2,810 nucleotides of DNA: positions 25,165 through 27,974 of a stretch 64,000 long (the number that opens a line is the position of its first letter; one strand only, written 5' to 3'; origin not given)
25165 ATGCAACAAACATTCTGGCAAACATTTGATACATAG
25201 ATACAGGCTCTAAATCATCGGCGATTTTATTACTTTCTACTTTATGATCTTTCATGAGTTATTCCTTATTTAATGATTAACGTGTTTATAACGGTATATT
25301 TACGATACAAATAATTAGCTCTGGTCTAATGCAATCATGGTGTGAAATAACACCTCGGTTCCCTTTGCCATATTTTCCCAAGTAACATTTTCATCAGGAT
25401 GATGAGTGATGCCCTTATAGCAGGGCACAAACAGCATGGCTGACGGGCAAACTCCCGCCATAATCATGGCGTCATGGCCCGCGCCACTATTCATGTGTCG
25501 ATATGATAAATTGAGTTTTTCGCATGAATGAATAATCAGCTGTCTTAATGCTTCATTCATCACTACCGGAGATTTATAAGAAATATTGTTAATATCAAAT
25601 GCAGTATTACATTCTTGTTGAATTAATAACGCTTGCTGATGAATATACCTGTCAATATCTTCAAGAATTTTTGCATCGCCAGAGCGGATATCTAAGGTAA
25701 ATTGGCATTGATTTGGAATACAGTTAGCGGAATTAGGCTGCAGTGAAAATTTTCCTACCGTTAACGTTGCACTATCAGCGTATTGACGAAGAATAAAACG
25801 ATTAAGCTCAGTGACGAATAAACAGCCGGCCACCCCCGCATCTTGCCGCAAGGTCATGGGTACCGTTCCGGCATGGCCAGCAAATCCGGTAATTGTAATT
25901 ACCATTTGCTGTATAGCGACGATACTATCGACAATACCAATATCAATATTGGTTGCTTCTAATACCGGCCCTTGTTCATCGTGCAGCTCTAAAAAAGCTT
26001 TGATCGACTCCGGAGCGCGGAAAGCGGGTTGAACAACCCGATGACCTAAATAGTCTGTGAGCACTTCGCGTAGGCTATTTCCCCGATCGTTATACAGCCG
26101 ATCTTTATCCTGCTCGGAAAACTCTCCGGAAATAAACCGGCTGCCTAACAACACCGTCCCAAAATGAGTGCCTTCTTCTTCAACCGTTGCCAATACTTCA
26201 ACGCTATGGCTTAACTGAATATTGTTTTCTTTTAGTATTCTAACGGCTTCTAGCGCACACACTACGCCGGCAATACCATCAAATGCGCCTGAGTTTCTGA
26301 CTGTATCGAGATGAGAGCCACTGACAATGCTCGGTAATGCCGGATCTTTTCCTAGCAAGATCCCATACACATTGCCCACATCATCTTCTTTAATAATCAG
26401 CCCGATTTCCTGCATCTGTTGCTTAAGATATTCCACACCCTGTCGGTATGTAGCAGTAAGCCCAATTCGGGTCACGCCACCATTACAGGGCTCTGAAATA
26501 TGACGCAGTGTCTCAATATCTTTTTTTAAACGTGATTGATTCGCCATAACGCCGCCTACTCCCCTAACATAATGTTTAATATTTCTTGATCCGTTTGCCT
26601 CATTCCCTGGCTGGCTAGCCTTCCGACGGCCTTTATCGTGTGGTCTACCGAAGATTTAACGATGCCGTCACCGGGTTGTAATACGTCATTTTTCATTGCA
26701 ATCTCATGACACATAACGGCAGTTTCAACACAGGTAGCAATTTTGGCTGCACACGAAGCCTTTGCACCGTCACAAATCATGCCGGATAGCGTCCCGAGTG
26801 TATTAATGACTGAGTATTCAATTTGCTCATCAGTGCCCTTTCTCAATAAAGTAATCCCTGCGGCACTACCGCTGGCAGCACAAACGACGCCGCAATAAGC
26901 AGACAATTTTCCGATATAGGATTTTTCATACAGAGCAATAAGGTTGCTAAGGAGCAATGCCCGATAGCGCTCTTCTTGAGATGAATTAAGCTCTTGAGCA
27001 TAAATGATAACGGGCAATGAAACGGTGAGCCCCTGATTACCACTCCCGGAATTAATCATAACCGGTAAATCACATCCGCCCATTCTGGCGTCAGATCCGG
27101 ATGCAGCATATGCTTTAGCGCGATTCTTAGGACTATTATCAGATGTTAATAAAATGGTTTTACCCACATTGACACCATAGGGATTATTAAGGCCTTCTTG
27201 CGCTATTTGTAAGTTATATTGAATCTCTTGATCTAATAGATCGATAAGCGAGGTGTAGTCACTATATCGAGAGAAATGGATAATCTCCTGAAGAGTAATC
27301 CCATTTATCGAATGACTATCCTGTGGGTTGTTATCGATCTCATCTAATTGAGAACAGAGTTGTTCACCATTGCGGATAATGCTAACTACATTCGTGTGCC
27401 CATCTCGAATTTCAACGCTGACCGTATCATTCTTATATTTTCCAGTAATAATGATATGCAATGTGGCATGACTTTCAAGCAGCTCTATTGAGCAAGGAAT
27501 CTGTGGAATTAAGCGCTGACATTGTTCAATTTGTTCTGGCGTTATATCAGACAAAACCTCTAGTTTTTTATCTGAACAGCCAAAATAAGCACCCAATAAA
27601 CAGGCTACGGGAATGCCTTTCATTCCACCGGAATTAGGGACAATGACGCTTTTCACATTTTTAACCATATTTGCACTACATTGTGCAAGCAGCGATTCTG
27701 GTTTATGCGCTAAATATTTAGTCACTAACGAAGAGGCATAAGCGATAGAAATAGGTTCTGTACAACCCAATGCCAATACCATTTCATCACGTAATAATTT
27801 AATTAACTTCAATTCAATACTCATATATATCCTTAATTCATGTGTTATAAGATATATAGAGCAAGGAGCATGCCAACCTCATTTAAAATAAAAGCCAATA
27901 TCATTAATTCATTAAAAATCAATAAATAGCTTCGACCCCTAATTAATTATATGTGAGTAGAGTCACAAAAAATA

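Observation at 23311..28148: Sigma54-dependent operon combining a CyuA-like cysteine desulfidase with an N-carbamoyl-amino-acid amidohydrolase, a Cys-rich protein and two membrane proteins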

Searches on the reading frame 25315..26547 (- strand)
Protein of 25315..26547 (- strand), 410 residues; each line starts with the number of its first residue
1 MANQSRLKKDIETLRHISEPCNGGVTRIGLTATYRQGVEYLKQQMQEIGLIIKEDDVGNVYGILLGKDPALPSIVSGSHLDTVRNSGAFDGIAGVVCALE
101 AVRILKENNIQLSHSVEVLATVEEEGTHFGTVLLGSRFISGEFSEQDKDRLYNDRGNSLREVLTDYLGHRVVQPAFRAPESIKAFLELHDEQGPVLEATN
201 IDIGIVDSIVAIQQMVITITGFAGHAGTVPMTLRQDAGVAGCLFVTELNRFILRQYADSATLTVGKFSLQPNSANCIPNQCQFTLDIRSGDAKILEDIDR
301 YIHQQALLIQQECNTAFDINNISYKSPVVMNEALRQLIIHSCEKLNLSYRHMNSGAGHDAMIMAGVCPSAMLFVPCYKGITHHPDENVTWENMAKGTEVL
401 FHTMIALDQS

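Call 4: search_protein_families(library=pfam, proteins=[window:25315-26547:-], max_evalue=0.01)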
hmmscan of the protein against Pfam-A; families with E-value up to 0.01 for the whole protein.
window:25315-26547:- (410 aa): 4 families
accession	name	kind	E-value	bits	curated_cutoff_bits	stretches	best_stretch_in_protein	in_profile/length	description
PF01546.33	Peptidase_M20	-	1.5e-28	100.5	24.6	1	78-404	4-204/206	Peptidase family M20/M25/M40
PF04389.22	Peptidase_M28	-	2.7e-09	37.5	21.3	1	59-141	1-78/193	Peptidase family M28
PF05343.19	Peptidase_M42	-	0.00013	21.6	23.2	0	85-130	129-172/292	M42 glutamyl aminopeptidase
PF07687.19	M20_dimer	-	0.00078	19.8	21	1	214-304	8-97/107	Peptidase dimerisation domain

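Call 5: search_protein_families(library=ncbifam, proteins=[window:25315-26547:-], max_evalue=0.01)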
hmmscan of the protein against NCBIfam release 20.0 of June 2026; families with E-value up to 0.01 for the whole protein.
window:25315-26547:- (410 aa): 35 families (the best 25 are shown)
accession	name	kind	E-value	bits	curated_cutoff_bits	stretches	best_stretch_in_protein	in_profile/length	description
NF006771.0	PRK09290.1-5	subfamily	6.5e-127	423.4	399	1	2-409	4-411/413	allantoate amidohydrolase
NF058540.1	Ncarbamyl_ErtE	equivalog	6.1e-116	387.4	520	1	3-409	9-416/418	N-carbamyl-l-glutamate amidohydrolase ErtE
TIGR01879.1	hydantase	subfamily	8.2e-115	383.9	204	1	6-406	2-400/401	hydantoinase/carbamoylase family amidase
NF006775.0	PRK09290.2-5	equivalog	2.3e-102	342.8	479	1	6-408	14-414/419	allantoate amidohydrolase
NF006768.0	PRK09290.1-1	equivalog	2.3e-98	329.7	532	1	4-405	6-405/411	allantoate deiminase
NF009531.0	PRK12893.1-5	equivalog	1.7e-96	323.3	486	1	2-409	7-413/421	Zn-dependent hydrolase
NF006769.0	PRK09290.1-3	subfamily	9e-95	317.8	452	1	3-407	11-411/417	allantoate amidohydrolase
NF009529.0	PRK12893.1-2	equivalog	1.2e-89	301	508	1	3-407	8-407/411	Zn-dependent hydrolase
TIGR03176.1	AllC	equivalog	5e-88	295.6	597.75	1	6-405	4-400/406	allantoate deiminase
NF009527.0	PRK12891.1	subfamily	9.3e-88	295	461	1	6-406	13-419/426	Zn-dependent hydrolase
NF006773.0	PRK09290.2-2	equivalog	5.1e-83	279.3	584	1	6-406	17-415/419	allantoate amidohydrolase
NF006770.0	PRK09290.1-4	equivalog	7.4e-71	239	372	1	19-406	18-399/403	allantoate amidohydrolase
NF006772.0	PRK09290.2-1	subfamily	2.8e-69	234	424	1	4-408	14-416/430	allantoate amidohydrolase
NF006774.0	PRK09290.2-4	equivalog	2.5e-68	230.8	897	1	12-396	22-404/427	allantoate amidohydrolase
NF009530.0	PRK12893.1-4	subfamily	5.1e-67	226.8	551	1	5-406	10-406/423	Zn-dependent hydrolase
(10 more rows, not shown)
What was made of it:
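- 25315..26547 (-): M20 amidase of the hydantoinase/carbamoylase family; predicted N-carbamoyl-L-cysteine amidohydrolase. TIGR01879 384 bits against 204 (call 5).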

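Call 19: search_solved_structures(query=window:25315-26547:-, max_evalue=1e-20)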
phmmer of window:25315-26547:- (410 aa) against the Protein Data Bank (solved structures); distinct sequences matched with E-value up to 1e-20: 18.
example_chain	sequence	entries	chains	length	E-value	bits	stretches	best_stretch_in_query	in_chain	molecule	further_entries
3n5f_A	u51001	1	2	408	1.3e-67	231.9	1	6-408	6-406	N-carbamoyl-L-amino acid hydrolase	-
1z2l_A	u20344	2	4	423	1e-65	225.6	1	20-401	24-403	Allantoate amidohydrolase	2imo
4pxe_A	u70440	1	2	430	1.2e-65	225.4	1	7-407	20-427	Ureidoglycolate hydrolase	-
4pxd_A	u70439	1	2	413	6.6e-65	223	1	20-401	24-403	Allantoate amidohydrolase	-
4pxb_A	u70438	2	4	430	8.2e-65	222.7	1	7-407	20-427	Ureidoglycolate hydrolase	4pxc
5thw_A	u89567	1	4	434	4.1e-60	207.2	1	9-406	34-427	Deacylase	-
4wjb_A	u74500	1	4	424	6.9e-60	206.5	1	5-405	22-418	Putative amidohydrolase/peptidase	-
5tp4_A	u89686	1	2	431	1.7e-58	201.9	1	5-406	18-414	Amidase, hydantoinase/carbamoylase family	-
8apz_A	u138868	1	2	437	6.7e-56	193.4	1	3-405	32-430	N-carbamoyl-L-amino-acid hydrolase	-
5i4m_A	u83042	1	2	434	1.6e-55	192.1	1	15-406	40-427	Amidase, hydantoinase/carbamoylase family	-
8aq0_A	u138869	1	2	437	4.5e-55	190.6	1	3-405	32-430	N-carbamoyl-L-amino-acid hydrolase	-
8c46_A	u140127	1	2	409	2.1e-54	188.4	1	5-405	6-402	N-carbamoyl-beta-alanine amidohydrolase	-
6c0d_A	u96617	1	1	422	2.2e-44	155.5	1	6-400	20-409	Amidase, hydantoinase/carbamoylase family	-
1r3n_A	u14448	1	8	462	1.4e-43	152.8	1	24-408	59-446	beta-alanine synthase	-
1r43_A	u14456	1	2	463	1.4e-43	152.8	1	24-408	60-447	beta-alanine synthase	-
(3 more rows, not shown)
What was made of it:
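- E. coli AllC is nearly as close as L-carbamoylase among solved structures (call 19).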

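Call 78: search_solved_structures(query=window:25315-26547:-, max_evalue=1e-60, show_alignments=2)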
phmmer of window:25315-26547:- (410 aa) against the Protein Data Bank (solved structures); distinct sequences matched with E-value up to 1e-60: 5.
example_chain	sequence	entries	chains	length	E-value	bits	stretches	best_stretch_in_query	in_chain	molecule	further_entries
3n5f_A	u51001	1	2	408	1.3e-67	231.9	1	6-408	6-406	N-carbamoyl-L-amino acid hydrolase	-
1z2l_A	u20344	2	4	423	1e-65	225.6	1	20-401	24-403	Allantoate amidohydrolase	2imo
4pxe_A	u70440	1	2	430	1.2e-65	225.4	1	7-407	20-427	Ureidoglycolate hydrolase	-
4pxd_A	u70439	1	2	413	6.6e-65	223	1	20-401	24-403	Allantoate amidohydrolase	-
4pxb_A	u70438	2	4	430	8.2e-65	222.7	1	7-407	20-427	Ureidoglycolate hydrolase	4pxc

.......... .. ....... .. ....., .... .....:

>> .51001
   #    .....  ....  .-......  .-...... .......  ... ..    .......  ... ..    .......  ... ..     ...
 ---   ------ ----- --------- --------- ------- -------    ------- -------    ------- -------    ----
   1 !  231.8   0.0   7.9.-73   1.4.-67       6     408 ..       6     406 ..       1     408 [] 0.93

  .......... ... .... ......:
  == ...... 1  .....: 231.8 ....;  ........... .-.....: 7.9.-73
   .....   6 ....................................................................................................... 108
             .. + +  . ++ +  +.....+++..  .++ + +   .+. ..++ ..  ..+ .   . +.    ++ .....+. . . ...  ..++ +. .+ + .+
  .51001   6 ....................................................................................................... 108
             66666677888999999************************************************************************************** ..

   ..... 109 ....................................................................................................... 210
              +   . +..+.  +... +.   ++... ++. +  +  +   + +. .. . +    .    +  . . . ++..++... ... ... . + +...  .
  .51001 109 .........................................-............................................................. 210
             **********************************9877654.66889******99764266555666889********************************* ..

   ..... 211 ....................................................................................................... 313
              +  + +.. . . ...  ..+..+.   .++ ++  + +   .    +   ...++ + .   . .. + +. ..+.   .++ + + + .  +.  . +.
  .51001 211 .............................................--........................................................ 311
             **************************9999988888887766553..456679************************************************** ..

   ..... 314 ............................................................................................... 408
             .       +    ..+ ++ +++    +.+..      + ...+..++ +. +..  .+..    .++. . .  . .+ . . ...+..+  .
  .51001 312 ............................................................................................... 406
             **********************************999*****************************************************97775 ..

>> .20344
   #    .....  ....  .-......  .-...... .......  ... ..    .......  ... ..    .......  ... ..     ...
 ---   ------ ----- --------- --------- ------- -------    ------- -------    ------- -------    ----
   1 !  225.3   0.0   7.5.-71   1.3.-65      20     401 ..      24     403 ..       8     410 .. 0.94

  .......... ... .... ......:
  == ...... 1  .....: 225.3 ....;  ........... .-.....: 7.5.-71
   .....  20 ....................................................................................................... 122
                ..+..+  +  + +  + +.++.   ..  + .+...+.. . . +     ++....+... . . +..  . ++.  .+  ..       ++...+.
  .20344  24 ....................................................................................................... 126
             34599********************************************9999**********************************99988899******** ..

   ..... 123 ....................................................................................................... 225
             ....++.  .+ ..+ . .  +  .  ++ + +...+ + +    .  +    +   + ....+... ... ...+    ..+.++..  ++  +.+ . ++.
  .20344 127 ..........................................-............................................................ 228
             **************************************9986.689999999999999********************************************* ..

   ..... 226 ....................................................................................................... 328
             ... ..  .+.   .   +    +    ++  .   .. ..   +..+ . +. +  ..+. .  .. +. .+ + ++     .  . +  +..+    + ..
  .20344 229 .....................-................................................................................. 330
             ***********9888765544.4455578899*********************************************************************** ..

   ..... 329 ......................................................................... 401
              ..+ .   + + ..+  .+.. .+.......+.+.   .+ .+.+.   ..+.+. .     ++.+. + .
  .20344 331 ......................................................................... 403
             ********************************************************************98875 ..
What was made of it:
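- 25315..26547 (-): 3N5F L-carbamoylase E 1e-67, with the motifs I recall as metal and substrate sites aligned (calls 19, 78).
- On N-carbamoyl-L-amino-acid amidohydrolase (hydantoinase/carbamoylase family, TIGR01879): In the 3N5F alignment the motifs GSHLD, FDG, EEEG, ELH.EQG, HAG, N..IP, LD.R and H.P all align (call 78).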

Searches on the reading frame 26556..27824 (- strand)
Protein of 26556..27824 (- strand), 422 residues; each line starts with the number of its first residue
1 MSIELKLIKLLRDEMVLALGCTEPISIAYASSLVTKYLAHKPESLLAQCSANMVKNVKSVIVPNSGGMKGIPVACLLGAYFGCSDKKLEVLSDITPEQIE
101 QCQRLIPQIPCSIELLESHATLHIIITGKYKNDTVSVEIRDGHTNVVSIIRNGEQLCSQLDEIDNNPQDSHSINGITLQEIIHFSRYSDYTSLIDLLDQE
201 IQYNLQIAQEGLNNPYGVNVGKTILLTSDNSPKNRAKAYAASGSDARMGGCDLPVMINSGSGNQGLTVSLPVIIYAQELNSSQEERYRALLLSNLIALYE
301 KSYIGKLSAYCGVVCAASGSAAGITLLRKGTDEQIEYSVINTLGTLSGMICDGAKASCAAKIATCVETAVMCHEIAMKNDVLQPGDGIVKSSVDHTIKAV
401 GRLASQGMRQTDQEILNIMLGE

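Call 4: search_protein_families(library=pfam, proteins=[window:26556-27824:-], max_evalue=0.01)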
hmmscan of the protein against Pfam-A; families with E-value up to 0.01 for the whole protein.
window:26556-27824:- (422 aa): 1 family
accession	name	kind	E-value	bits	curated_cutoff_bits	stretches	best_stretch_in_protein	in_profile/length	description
PF03313.21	SDH_alpha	-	1.2e-62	212.4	26.4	1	86-417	2-260/260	Serine dehydratase alpha chain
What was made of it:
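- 26556..27824 (-): CyuA-family [4Fe-4S] L-cysteine desulfidase paralogue. PF03313 E 1e-62 (call 4).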

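Call 5: search_protein_families(library=ncbifam, proteins=[window:26556-27824:-], max_evalue=0.01)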
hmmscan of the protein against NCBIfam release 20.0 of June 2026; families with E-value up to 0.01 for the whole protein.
window:26556-27824:- (422 aa): 0 families

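Call 18: search_solved_structures(query=window:26556-27824:-, max_evalue=1, show_alignments=1)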
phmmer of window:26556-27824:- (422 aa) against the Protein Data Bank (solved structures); distinct sequences matched with E-value up to 1: 8.
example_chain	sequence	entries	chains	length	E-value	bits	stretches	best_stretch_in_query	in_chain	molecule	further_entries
9he0_A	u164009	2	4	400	7.4e-21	77.8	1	7-381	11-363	L-cysteine desulfidase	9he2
9fsl_A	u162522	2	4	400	1.2e-20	77.1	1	7-381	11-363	L-cysteine desulfidase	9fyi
4rqo_A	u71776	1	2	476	0.036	16.3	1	265-402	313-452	L-serine dehydratase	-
8gj8_A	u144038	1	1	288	0.63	12.2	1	146-197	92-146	RAD51C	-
8gja_A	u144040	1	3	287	0.65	12.1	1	146-197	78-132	RAD51C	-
2f0x_A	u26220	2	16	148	0.74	12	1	340-409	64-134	Thioesterase superfamily member 2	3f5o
2h4u_A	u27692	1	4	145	0.8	11.9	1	340-409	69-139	Thioesterase superfamily member 2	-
8qnj_A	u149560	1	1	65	0.9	11.7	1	118-162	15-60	Lenovo Protein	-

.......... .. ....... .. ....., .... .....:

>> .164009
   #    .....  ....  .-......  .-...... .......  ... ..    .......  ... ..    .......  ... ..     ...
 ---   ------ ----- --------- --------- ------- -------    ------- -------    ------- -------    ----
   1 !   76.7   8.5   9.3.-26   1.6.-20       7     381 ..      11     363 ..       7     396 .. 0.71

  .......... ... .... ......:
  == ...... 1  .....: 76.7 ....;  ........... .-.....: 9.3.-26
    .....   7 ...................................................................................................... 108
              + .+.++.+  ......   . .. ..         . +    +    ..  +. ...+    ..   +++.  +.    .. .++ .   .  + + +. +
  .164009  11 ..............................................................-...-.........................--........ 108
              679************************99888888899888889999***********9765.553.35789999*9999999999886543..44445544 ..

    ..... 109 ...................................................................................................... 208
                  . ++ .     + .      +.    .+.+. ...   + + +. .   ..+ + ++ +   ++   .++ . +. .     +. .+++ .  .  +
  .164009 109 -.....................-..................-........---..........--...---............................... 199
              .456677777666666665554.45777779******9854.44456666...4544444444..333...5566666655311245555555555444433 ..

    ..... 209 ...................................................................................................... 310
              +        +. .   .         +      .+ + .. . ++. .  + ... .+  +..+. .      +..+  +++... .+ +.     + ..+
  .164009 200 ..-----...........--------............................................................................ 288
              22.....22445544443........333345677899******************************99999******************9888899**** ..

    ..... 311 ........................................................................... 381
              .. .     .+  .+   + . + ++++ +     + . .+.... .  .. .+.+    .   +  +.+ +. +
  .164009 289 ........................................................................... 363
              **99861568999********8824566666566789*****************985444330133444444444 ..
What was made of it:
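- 26556..27824 (-): PDB L-cysteine desulfidase 9HE0 E 7e-21 (call 18).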
